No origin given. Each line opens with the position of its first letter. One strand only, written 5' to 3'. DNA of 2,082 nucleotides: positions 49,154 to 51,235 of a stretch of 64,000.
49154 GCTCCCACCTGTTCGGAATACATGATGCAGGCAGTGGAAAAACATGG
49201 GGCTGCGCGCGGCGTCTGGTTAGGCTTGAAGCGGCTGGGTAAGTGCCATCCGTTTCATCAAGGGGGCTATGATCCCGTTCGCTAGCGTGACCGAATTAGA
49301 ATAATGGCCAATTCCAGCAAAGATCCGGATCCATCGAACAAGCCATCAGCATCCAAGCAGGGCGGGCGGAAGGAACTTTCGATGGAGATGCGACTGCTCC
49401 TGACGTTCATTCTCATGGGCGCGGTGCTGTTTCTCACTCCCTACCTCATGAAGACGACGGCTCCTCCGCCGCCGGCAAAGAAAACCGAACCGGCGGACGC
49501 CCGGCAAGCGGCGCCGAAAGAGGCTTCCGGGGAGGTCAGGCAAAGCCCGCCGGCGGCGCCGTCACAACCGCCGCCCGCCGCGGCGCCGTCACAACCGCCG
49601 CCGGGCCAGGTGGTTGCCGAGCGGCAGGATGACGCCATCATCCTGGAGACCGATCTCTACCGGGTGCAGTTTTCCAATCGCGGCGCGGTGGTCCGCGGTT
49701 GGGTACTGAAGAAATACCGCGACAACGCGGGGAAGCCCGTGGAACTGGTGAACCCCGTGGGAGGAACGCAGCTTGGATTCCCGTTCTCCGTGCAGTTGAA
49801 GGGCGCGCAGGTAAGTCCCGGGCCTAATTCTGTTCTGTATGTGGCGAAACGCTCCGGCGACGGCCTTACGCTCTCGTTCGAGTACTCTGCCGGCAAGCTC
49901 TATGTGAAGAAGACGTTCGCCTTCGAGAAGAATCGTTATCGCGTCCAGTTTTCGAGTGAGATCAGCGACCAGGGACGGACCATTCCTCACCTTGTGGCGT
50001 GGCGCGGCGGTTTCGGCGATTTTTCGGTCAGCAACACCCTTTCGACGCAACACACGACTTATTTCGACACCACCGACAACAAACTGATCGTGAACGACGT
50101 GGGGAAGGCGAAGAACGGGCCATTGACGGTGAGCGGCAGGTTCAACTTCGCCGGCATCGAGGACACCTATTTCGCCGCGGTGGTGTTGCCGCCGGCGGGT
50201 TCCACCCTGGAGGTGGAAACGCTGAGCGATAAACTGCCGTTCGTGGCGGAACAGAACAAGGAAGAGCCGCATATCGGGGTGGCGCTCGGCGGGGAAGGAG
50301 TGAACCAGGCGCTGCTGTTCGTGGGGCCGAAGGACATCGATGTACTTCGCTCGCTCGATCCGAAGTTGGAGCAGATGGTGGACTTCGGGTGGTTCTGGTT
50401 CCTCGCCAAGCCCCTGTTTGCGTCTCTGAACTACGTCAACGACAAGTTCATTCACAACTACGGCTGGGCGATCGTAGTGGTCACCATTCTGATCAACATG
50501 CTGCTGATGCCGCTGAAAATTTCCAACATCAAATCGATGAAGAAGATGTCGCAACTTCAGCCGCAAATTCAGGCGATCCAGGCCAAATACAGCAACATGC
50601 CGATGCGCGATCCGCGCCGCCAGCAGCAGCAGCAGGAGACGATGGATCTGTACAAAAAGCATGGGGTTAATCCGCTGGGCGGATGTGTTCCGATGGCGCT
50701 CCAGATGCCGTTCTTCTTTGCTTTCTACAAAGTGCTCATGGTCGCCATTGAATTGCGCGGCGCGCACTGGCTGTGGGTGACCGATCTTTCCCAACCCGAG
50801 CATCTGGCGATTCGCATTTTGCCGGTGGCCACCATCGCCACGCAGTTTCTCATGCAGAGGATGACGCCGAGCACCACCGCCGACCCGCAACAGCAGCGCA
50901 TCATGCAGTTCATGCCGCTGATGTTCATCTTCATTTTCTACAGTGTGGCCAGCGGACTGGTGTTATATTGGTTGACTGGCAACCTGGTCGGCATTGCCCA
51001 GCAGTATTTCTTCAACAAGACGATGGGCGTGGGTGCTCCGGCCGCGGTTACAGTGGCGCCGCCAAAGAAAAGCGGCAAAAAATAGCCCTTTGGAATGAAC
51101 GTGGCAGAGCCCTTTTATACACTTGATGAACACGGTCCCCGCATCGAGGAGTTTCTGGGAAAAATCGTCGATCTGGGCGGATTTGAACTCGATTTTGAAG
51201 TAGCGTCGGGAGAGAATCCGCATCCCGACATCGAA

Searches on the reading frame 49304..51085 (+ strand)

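Call 48: search_protein_families(library=ncbifam, proteins=[window:49304-51085:+], max_evalue=1e-10)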
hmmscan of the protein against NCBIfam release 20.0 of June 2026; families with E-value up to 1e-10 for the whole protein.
window:49304-51085:+ (593 aa): 22 families
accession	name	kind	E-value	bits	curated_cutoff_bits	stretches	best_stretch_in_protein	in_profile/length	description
NF002352.0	PRK01318.1-3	equivalog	1.2e-91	308.6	447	1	31-576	7-554/562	membrane protein insertase YidC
NF002357.0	PRK01318.2-4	equivalog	1.6e-85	287.9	479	1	104-574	71-516/532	membrane protein insertase YidC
NF002353.0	PRK01318.1-4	equivalog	6.5e-83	279.3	365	1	30-577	7-579/596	membrane protein insertase YidC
NF002351.0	PRK01318.1-1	equivalog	8.4e-79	265.7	740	1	102-572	51-532/545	membrane protein insertase YidC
TIGR03592.1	yidC_oxa1_cterm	subfamily_domain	1.2e-62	211.3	84.3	1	385-572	1-191/191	membrane protein insertase YidC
NF002356.0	PRK01318.2-3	equivalog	2e-60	204.9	460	1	31-573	5-574/627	membrane protein insertase YidC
NF002354.0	PRK01318.2-1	equivalog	3.1e-58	197.6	1094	1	339-574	307-534/548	membrane protein insertase YidC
TIGR03593.1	yidC_nterm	equivalog_domain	2.4e-53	182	58.25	1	29-379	2-359/363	membrane protein insertase YidC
NF002355.0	PRK01318.2-2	equivalog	3.5e-51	174.4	891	1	379-574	390-597/602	membrane protein insertase YidC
NF002803.0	PRK02944.1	equivalog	3e-48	164.4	377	1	363-571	36-241/255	YidC family membrane integrase SpoIIIJ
NF002359.0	PRK01318.2-6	equivalog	2.6e-43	148.3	600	1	330-565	323-572/624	membrane protein insertase YidC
NF002168.0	PRK01001.1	equivalog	4.1e-39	134.6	670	1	361-576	548-780/795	membrane protein insertase YidC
NF002358.0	PRK01318.2-5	equivalog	2.9e-35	122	605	1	364-571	320-536/545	membrane protein insertase YidC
NF002350.0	PRK01315.1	equivalog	4.8e-35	121.2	282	1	385-492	41-142/329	membrane protein insertase YidC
NF002687.0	PRK02463.1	equivalog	6.5e-27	94.2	425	1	362-571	35-248/307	membrane protein insertase YidC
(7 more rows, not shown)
